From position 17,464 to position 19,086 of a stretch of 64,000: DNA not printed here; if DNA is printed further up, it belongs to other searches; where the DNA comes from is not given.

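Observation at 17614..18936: Extra minimal family-A polymerase (thumb-palm-fingers only, no exonuclease) as the first long gene of the early operon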

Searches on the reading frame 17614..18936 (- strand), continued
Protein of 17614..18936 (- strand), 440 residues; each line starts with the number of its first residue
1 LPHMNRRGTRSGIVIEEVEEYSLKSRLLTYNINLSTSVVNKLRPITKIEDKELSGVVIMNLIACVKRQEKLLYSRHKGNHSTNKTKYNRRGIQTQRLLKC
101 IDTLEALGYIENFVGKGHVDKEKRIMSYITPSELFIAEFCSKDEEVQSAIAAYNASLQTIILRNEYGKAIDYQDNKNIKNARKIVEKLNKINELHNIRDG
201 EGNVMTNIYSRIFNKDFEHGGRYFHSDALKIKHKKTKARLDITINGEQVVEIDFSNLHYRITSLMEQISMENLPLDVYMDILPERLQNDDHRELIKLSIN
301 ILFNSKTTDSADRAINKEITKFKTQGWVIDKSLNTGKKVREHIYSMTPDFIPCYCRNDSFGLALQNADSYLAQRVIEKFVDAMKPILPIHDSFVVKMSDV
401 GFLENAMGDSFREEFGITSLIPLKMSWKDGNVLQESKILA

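Call 63: find_related_loci(query=A1, collection=genome_contigs, flank=8000)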
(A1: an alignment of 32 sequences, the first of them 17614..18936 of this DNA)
Query A1 (440 aa) in genome_contigs; peptide patterns used: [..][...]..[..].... (x = any residue, [..] = any of these).
221 stretches matched a pattern; 192 encode a relative of the query (tblastn E <= 1e-3); the best 80 are kept; 80 distinct loci.
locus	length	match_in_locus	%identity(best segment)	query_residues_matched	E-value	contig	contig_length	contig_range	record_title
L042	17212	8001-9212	41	25-438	2e-94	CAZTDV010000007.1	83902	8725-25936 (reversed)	MAG TPA_asm: uncultured Sediminibacterium sp. isolate SRP062349_co2_105 genome assembly, contig: NODE_180_length_83902_c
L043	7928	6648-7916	38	5-438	4e-89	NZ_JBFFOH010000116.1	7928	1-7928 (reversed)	MAG: Sulfurovum sp. isolate Mix_mud18.2022.04.97 k141_2410013_length_7928_cov_46.4292, whole genome shotgun sequence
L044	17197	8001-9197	38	25-434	2e-87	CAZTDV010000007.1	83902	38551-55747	MAG TPA_asm: uncultured Sediminibacterium sp. isolate SRP062349_co2_105 genome assembly, contig: NODE_180_length_83902_c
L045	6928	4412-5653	38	19-440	9e-85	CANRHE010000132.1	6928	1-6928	MAG: uncultured Sphingobacterium sp. isolate Lapin-020__bin49 genome assembly, contig: Lapin-020__NODE_16623_length_6928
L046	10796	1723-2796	26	45-413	5e-25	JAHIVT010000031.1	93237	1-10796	MAG: Proteobacteria bacterium isolate MM_PC_MetaG.mb.92 MM_PC_MetaG.mb.92_k141_224888, whole genome shotgun sequence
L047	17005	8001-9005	28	70-419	1e-24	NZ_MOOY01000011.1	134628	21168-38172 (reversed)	Pararhizobium arenae strain MIM27 scaffold11, whole genome shotgun sequence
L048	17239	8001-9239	26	25-421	8e-24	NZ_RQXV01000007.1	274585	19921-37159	Amphritea balenae strain JAMM 1525 NODE_7_length_274585_cov_62.846749, whole genome shotgun sequence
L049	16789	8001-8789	27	150-424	2e-23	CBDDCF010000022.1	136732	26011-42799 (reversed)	MAG: Acidobacteriota bacterium isolate 97fa86b7-40f1-472b-98dc-594f9cd3f42b genome assembly, contig: contig_22, whole ge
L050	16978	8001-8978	27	81-407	7e-23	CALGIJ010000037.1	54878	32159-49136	MAG TPA_asm: uncultured Desulfobacterales bacterium isolate SRR3330205_bin.88_CONCOCT_v1.1_MAG genome assembly, contig:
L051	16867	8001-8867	26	143-426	2e-22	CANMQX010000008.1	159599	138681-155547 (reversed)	uncultured Rhodobacteraceae bacterium isolate 2-582A.fasta genome assembly, contig: NODE_8, whole genome shotgun sequenc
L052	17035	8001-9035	27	74-416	5e-22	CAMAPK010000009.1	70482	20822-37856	MAG: Nitrosovibrio sp. Nv4 isolate LH-02apr19-167 genome assembly, contig: LH-02apr19-C497, whole genome shotgun sequenc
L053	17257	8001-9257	26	25-418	1e-21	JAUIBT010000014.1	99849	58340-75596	MAG: Alphaproteobacteria bacterium isolate 6_bin.59 NODE_362_length_99849_cov_5.175989, whole genome shotgun sequence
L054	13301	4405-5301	26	144-429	3e-21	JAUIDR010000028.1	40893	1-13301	MAG: Alphaproteobacteria bacterium isolate 7_bin.81 NODE_1220_length_40893_cov_4.657533, whole genome shotgun sequence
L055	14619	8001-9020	26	81-407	3e-21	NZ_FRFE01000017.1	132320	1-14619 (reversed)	Desulfopila aestuarii DSM 18488, whole genome shotgun sequence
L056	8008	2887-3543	30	172-396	1e-20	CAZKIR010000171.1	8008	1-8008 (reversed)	MAG TPA_asm: uncultured Bacteroidales bacterium isolate SRP141376_co1_388 genome assembly, contig: NODE_15822_length_800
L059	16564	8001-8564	32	211-416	6e-20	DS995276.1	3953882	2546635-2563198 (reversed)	Rhodobacteraceae bacterium HTCC2083 scf_1106200183017 genomic scaffold, whole genome shotgun sequence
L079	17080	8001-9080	25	101-432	8e-17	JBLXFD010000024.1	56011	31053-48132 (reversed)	MAG: Rhodobacter sp. isolate ET02-07 T02maxbin_out.021RE.5K@24, whole genome shotgun sequence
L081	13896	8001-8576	31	211-416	8e-17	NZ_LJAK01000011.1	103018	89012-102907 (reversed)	Loktanella sp. 3ANDIMAR09 PM07_011, whole genome shotgun sequence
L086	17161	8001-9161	21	24-419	8e-16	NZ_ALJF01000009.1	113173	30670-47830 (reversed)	Agrobacterium albertimagni AOL15 Contig_9, whole genome shotgun sequence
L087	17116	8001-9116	24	56-417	9e-16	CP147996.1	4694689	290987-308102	Neorhizobium sp. EC2-8 chromosome, complete genome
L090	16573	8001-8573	27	211-419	2e-15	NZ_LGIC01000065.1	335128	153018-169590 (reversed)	Cypionkella psychrotolerans strain PAMC 27389 ctg7180000022440, whole genome shotgun sequence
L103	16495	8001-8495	29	211-395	4e-14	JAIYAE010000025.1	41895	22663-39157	MAG: Rhodobacter sp. isolate D8_MAG_00074 pond_D8_MAG_00074_000000000036, whole genome shotgun sequence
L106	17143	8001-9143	23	42-409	2e-13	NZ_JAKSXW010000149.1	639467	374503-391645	Methylobacterium sp. J-076 k141_6196, whole genome shotgun sequence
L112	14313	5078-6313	25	46-417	4e-13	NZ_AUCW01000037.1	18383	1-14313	Desulfogranum mediterraneum DSM 13871 G494DRAFT_scaffold00030.30_C, whole genome shotgun sequence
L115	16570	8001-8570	28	211-415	4e-13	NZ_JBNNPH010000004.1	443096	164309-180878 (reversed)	Brevundimonas sp. NPDC003935 NPDC003935_151_D8.ctg-0004, whole genome shotgun sequence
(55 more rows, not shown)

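Call 65: search_protein_families(library=pfam, proteins=[L059:3123-4475:+, L059:4469-6103:+, L059:6096-7154:+, L059:7266-8717:+, L059:9854-11080:-, L059:11191-12471:+, L081:5460-6581:+, L081:6541-7488:+, L081:8862-10460:-, L048:9395-10816:+], max_evalue=0.001)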
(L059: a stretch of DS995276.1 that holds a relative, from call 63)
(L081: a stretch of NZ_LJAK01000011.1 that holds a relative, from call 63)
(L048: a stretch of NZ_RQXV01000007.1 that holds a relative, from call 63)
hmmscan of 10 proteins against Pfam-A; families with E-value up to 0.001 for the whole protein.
L059:3123-4475:+ (451 aa): 1 family
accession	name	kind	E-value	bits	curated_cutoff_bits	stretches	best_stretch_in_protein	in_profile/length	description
PF01420.25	Methylase_S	-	2.3e-11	44.6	22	1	96-198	53-148/168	Type I restriction modification DNA specificity domain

L059:4469-6103:+ (545 aa): 0 families

L059:6096-7154:+ (353 aa): 2 families
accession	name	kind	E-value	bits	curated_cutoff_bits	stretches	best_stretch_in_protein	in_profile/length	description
PF18899.5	DUF5655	-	4.4e-14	52.9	24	1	241-350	3-106/109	Domain of unknown function (DUF5655)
PF13643.11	DUF4145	-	2.8e-12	47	23.1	1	115-200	2-87/88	Domain of unknown function (DUF4145)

L059:7266-8717:+ (484 aa): 0 families

L059:9854-11080:- (409 aa): 6 families
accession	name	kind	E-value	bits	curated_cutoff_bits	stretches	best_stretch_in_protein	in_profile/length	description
PF13304.12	AAA_21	-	5.1e-15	56.8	27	1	32-294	3-303/304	AAA domain, putative AbiEii toxin, Type IV TA system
PF13175.12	AAA_15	-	5.2e-13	49.8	32.1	1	136-292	226-372/374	AAA ATPase domain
PF00005.33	ABC_tran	-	8.5e-05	23.6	25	0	25-135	8-80/137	ABC transporter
PF13401.12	AAA_22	-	0.00014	22.6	27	1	30-202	7-130/130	AAA domain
PF02463.25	SMC_N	-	0.00072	19.5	40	0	27-44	23-40/220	RecF/RecN/SMC N terminal domain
PF20720.3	nSTAND3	-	0.00094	19.3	27.2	0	24-64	13-53/155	Novel STAND NTPase 3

L059:11191-12471:+ (427 aa): 1 family
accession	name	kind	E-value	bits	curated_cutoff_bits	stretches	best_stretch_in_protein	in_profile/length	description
PF13289.12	SIR2_2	-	2.8e-12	47.4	24.5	1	190-352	3-122/141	SIR2-like domain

L081:5460-6581:+ (374 aa): 1 family
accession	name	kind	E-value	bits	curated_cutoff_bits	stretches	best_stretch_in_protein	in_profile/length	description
PF00145.23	DNA_methylase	-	2.6e-69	234.6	22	1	7-369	1-323/324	C-5 cytosine-specific DNA methylase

L081:6541-7488:+ (316 aa): 0 families

L081:8862-10460:- (533 aa): 2 families
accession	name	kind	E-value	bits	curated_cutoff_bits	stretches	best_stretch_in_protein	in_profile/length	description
PF00589.27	Phage_integrase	-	1.4e-09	38.4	27.1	1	365-516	28-167/172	Phage integrase family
PF20172.3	DUF6538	-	0.00039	20.5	27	1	18-60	5-49/60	Domain of unknown function (DUF6538)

L048:9395-10816:+ (474 aa): 0 families

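Call 66: search_protein_families(library=padloc, proteins=[window:17614-18936:-, L059:7266-8717:+, L081:7701-8723:+, L048:7824-9248:+, L047:7752-9377:+, L106:7731-9809:+, P0045, L014:7995-9242:+], max_evalue=0.01)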
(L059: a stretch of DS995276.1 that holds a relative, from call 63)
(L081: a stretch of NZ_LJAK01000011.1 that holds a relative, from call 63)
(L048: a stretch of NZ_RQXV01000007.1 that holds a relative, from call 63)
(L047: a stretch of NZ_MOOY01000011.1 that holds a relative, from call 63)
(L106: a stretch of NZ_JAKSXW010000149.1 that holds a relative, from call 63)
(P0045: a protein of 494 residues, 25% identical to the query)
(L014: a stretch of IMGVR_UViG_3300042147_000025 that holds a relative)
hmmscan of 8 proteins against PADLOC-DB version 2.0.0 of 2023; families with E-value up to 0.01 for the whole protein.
window:17614-18936:- (440 aa): 0 families

L059:7266-8717:+ (484 aa): 0 families

L081:7701-8723:+ (341 aa): 0 families

L048:7824-9248:+ (475 aa): 0 families

L047:7752-9377:+ (542 aa): 0 families

L106:7731-9809:+ (693 aa): 0 families

P0045 (494 aa): 0 families

L014:7995-9242:+ (415 aa): 1 family
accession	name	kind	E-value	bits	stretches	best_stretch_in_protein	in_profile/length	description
PDLC04565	PDC-M30A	-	0.0049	14.6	1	132-263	105-231/284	-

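Call 70: get_annotated_region(hit=H38, flank=8000)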
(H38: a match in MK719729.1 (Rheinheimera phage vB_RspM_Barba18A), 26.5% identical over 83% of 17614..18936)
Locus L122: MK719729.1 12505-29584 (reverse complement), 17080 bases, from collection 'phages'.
description: Rheinheimera phage vB_RspM_Barba18A, complete genome.
organism: Rheinheimera phage vB_RspM_Barba18A (NCBI taxid 2565657)
taxonomy: Viruses; Duplodnaviria; Heunggongvirae; Uroviricota; Caudoviricetes; Barbavirus; Barbavirus barba18A
host: Rheinheimera sp. BAL341; source: -; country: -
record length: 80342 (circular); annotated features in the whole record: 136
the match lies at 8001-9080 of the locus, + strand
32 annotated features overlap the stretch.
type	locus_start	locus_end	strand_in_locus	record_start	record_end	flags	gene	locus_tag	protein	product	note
CDS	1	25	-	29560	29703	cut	-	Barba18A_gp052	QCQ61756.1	hypothetical protein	-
CDS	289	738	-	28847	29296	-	-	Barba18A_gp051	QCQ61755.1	hypothetical protein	annotation based on sequence similarity to NCBI ANA49156.2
CDS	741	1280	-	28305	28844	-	-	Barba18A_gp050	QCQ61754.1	hypothetical protein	annotation based on sequence similarity to NCBI YP_009222605.2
CDS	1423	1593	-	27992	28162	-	-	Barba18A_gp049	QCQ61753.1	hypothetical protein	-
CDS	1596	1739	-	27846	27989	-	-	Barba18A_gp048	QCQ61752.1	hypothetical protein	-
CDS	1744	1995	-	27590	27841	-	-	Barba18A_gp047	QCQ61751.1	hypothetical protein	-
CDS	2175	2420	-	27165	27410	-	-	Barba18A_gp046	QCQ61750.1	hypothetical protein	-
CDS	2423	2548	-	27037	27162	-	-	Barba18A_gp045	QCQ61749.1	hypothetical protein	-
CDS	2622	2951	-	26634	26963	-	-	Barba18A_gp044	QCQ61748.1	hypothetical protein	annotation based on sequence similarity to NCBI ARK07580.2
CDS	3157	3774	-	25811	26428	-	-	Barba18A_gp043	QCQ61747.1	pentapeptide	annotation based on sequence similarity to NCBI WP_064582647.1 and Pfam PF00805.22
CDS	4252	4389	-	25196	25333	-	-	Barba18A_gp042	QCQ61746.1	hypothetical protein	-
CDS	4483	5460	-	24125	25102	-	-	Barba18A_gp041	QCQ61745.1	pentapeptide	annotation based on sequence similarity to NCBI CDB99514.1 and Pfam PF01469.18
CDS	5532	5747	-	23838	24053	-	-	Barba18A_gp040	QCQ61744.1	hypothetical protein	-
CDS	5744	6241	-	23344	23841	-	-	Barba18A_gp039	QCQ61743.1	hypothetical protein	-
CDS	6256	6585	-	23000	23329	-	-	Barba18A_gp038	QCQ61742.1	hypothetical protein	-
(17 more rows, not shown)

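Call 83: fold_search(model_id=the predicted structure, library=viral)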
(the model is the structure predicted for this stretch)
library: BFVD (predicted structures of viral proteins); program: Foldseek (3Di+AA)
matches with E <= 10: 464; with E <= 0.001: 27
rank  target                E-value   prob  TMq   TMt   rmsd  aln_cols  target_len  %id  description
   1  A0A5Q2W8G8            3.3e-44  1.00  0.86  0.91   2.2       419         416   40  (no name in the UniProt tables at hand)
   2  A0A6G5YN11            7.3e-21  1.00  0.69  0.70   5.5       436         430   17  (no name in the UniProt tables at hand)
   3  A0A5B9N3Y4            1.1e-20  1.00  0.67  0.68   5.9       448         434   19  Uncharacterized protein [Aeromonas phage 4L372D]
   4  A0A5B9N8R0            3.6e-20  1.00  0.64  0.63   6.0       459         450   20  Uncharacterized protein [Aeromonas phage 2L372X]
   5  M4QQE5                1.5e-19  1.00  0.70  0.70   5.3       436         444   18  (no name in the UniProt tables at hand)
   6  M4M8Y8                1.8e-19  1.00  0.63  0.69   5.3       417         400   18  (no name in the UniProt tables at hand)
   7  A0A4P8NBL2            3.6e-18  1.00  0.52  0.52  11.7       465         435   17  DNA polymerase [Rheinheimera phage vB_RspM_Barba31A]
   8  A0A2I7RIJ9            1.2e-17  1.00  0.65  0.67   5.8       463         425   15  (no name in the UniProt tables at hand)
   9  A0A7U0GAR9            1.4e-17  1.00  0.53  0.54  12.8       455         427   19  (no name in the UniProt tables at hand)
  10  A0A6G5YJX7            6.4e-16  1.00  0.53  0.54  11.4       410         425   18  (no name in the UniProt tables at hand)
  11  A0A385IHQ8            1.3e-15  1.00  0.63  0.64   6.5       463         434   15  (no name in the UniProt tables at hand)
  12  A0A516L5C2            9.7e-07  1.00  0.37  0.39  13.8       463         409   15  (no name in the UniProt tables at hand)
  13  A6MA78                4.6e-06  1.00  0.39  0.29  24.7       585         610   11  Gp014 [Lactococcus phage KSY1]
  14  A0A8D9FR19            1.8e-05  1.00  0.33  0.35  11.9       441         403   12  Putative DNA polymerase I [uncultured marine phage]
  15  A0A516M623            5.5e-05  1.00  0.36  0.29  14.9       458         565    9  (no name in the UniProt tables at hand)
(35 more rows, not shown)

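Call 89: search_protein_families(library=pfam, proteins=[L087:4829-6259:+, L103:8976-9584:-, L112:6759-9545:+, L090:2245-4182:+, L079:11085-13718:+, L115:10593-13973:+, L086:3878-4834:+], max_evalue=0.0001)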
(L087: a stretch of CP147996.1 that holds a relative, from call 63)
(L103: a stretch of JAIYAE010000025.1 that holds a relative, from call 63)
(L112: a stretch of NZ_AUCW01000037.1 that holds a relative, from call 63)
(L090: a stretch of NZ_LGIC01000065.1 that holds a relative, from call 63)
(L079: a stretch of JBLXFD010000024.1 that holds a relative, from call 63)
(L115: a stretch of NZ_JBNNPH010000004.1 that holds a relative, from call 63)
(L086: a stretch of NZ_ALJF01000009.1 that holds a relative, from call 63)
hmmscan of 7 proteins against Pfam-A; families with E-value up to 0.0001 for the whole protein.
L087:4829-6259:+ (477 aa): 1 family
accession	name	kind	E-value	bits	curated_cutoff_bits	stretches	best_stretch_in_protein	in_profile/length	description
PF00589.27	Phage_integrase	-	1.6e-15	57.7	27.1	1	273-453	4-167/172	Phage integrase family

L103:8976-9584:- (203 aa): 4 families
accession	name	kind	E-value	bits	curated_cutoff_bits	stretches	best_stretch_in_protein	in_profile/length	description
PF00239.26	Resolvase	-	4e-40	137.7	23.3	1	15-151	2-145/145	Resolvase, N terminal domain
PF02796.21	HTH_7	-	8.6e-10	39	23.8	1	153-195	1-44/45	Helix-turn-helix domain of resolvase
PF09339.16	HTH_IclR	-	2.9e-07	30.6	22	1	165-194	11-40/52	IclR helix-turn-helix domain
PF13551.12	HTH_29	-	4.5e-05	23.9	28.1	1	165-194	4-34/64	Winged helix-turn helix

L112:6759-9545:+ (929 aa): 3 families
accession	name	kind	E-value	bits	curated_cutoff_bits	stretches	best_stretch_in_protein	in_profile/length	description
PF02384.22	N6_Mtase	-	1.1e-97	327.6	20.4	1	202-504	4-305/311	N-6 DNA Methylase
PF12161.14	HsdM_N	-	1.8e-27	97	24.5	1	29-188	1-135/135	HsdM N-terminal domain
PF07669.17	Eco57I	-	2.6e-06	28.1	25.3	1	301-413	49-165/171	Eco57I restriction-modification methylase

L090:2245-4182:+ (646 aa): 2 families
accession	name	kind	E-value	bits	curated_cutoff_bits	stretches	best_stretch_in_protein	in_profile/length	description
PF01555.25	N6_N4_Mtase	-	4.1e-41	141.8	26.7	1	201-514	1-217/221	DNA methylase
PF12564.13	TypeIII_RM_meth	-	1e-22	80.7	25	1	39-94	1-56/56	Type III restriction/modification enzyme methylation subunit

L079:11085-13718:+ (878 aa): 2 families
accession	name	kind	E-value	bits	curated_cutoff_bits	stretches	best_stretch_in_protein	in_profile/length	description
PF04851.21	ResIII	-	1.3e-30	106.9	22.5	1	34-232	2-162/164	Type III restriction enzyme, res subunit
PF00270.35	DEAD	-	4.5e-05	23.7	26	1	61-232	15-160/167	DEAD/DEAH box helicase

L115:10593-13973:+ (1127 aa): 5 families
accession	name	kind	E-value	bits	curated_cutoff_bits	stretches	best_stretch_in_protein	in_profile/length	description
PF08463.15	EcoEI_R_C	-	6.1e-38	130.9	24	1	962-1123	1-163/163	EcoEI R protein C-terminal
PF04851.21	ResIII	-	9.1e-30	104.2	22.5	1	422-605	2-163/164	Type III restriction enzyme, res subunit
PF18766.7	SWI2_SNF2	-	7.5e-14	52.4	26.7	1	428-632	2-187/221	SWI2/SNF2 ATPase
PF00270.35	DEAD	-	1.6e-08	34.9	26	1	425-608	1-163/167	DEAD/DEAH box helicase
PF00271.37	Helicase_C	-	1.4e-07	32.2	23.5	1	698-810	5-109/110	Helicase conserved C-terminal domain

L086:3878-4834:+ (319 aa): 1 family
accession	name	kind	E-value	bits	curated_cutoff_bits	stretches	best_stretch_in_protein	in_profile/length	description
PF00145.23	DNA_methylase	-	5.6e-68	230.2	22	1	4-304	2-322/324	C-5 cytosine-specific DNA methylase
